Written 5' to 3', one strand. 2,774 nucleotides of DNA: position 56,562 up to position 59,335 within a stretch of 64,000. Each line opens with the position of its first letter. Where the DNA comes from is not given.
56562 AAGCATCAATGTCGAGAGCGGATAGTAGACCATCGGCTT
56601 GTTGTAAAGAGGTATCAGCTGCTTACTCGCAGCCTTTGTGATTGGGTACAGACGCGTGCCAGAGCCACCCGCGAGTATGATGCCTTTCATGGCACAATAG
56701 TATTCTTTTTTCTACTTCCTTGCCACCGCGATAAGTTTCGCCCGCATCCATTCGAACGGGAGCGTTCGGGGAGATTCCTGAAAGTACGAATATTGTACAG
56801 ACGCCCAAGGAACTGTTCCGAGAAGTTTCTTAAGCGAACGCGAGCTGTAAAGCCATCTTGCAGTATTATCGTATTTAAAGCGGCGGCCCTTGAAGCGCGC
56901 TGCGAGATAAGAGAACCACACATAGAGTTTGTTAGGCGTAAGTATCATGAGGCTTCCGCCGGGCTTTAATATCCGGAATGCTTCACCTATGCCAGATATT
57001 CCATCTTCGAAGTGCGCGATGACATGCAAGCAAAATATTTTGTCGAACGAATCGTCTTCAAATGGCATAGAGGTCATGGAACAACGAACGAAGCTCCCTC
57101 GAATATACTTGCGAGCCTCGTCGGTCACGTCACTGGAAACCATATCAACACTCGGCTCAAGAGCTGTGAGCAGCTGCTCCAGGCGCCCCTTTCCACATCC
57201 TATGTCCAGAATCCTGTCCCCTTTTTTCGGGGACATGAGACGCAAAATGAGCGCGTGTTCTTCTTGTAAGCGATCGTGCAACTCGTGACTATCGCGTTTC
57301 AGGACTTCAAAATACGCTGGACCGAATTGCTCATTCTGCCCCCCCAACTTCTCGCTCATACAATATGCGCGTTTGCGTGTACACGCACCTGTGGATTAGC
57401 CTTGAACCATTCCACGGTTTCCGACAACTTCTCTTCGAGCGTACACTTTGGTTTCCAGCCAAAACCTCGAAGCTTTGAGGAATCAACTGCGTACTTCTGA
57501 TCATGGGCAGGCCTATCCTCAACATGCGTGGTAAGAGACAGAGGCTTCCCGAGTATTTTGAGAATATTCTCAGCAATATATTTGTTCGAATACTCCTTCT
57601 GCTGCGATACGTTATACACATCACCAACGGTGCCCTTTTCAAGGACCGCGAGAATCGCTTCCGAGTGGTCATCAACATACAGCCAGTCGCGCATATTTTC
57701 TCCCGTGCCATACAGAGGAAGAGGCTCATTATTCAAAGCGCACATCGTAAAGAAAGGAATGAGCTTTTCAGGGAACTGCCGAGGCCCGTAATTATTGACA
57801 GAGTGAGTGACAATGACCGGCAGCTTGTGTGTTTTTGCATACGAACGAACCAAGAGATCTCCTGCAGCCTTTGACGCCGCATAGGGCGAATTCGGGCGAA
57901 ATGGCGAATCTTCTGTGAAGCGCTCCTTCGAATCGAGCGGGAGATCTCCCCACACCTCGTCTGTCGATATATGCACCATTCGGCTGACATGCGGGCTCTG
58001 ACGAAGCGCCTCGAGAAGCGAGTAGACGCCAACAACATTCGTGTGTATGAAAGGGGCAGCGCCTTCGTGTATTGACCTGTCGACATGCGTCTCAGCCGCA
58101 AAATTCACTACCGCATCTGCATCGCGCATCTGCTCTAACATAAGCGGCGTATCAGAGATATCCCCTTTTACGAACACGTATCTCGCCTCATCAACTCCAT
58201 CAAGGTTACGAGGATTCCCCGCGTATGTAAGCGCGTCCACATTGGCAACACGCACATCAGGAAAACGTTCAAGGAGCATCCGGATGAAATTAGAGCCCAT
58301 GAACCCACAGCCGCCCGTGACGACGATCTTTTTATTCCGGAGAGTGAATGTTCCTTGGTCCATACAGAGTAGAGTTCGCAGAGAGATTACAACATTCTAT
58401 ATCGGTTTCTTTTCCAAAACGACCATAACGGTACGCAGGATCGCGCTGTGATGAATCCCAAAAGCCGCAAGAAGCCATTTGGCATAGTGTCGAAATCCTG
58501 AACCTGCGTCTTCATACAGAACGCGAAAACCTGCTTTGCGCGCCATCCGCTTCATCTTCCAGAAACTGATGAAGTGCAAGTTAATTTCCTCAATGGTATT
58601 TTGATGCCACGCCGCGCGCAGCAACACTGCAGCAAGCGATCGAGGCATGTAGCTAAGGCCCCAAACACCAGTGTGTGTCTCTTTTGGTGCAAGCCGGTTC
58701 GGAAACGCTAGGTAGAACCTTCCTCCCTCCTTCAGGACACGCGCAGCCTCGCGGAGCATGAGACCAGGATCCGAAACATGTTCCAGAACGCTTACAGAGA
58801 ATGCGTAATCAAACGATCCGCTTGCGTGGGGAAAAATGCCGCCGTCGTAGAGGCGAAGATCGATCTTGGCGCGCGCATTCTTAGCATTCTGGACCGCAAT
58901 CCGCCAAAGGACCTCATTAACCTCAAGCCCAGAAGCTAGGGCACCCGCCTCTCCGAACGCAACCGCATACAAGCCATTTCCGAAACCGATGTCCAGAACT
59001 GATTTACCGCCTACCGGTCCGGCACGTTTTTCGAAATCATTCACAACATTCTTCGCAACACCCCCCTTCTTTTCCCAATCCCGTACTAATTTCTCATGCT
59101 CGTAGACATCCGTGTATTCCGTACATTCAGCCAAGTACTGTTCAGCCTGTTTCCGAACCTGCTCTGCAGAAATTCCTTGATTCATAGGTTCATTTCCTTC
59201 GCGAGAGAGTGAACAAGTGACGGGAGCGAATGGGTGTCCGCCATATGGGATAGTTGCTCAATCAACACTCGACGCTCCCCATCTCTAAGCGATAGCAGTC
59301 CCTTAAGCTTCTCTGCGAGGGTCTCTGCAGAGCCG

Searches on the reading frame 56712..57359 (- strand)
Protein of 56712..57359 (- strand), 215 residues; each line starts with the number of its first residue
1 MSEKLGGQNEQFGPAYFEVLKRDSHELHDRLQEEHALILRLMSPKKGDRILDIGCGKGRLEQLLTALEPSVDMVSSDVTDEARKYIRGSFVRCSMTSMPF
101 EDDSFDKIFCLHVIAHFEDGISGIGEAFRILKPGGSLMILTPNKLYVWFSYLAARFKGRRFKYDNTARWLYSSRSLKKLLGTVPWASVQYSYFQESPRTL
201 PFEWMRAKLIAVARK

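Call 45: search_protein_families(library=pfam, proteins=[window:56712-57359:-], max_evalue=0.01)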
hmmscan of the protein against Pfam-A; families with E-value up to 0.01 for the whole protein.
window:56712-57359:- (215 aa): 12 families
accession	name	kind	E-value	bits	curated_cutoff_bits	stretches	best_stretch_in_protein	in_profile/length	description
PF13489.12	Methyltransf_23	-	1.1e-16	61.4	27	1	36-181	11-155/164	Methyltransferase domain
PF08241.18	Methyltransf_11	-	5.3e-16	59.5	21.2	1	51-139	1-95/95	Methyltransferase domain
PF13847.12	Methyltransf_31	-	5.3e-16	59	27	1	45-144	2-114/145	Methyltransferase domain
PF13649.12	Methyltransf_25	-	3.7e-13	50.4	27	1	50-135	1-97/97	Methyltransferase domain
PF01209.24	Ubie_methyltran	-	3.1e-11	43.5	20.1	1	37-145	38-157/233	ubiE/COQ5 methyltransferase family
PF08242.18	Methyltransf_12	-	2e-08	35.3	30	1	51-137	1-98/98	Methyltransferase domain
PF05148.21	Methyltransf_8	-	2.1e-08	34.8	27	1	38-139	64-156/219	Hypothetical methyltransferase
PF05175.20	MTS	-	7.6e-06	26.1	23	1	30-96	15-81/170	Methyltransferase small domain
PF02353.26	CMAS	-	9e-05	22.4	27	1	10-90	29-105/273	Mycolic acid cyclopropane synthetase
PF07021.18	MetW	-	0.0012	19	21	1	33-65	2-32/193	Methionine biosynthesis protein MetW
PF05891.18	Methyltransf_PK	-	0.009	16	27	0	43-139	52-159/218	AdoMet dependent proline di-methyltransferase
PF13679.12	Methyltransf_32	-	0.0099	16.3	27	0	39-104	18-88/143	Methyltransferase domain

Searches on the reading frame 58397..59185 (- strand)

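Call 45: search_protein_families(library=pfam, proteins=[window:58397-59185:-], max_evalue=0.01)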
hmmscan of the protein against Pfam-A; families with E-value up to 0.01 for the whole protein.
window:58397-59185:- (262 aa): 8 families
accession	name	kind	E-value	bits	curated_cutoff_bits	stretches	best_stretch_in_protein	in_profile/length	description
PF08241.18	Methyltransf_11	-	1.8e-16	60.9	21.2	1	64-159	1-95/95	Methyltransferase domain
PF13649.12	Methyltransf_25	-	1.3e-13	51.9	27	1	63-155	1-97/97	Methyltransferase domain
PF13489.12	Methyltransf_23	-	3.5e-13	50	27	1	58-223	21-162/164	Methyltransferase domain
PF13847.12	Methyltransf_31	-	3.9e-09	36.8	27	1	60-163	4-113/145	Methyltransferase domain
PF08242.18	Methyltransf_12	-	9.3e-08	33.2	30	1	64-157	1-98/98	Methyltransferase domain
PF01209.24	Ubie_methyltran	-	1.7e-07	31.2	20.1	1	52-230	40-224/233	ubiE/COQ5 methyltransferase family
PF07021.18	MetW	-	8.6e-06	25.9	21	1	60-223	14-163/193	Methionine biosynthesis protein MetW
PF08003.17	Methyltransf_9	-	0.0037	16.7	23.8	1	54-158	110-216/315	Protein of unknown function (DUF1698)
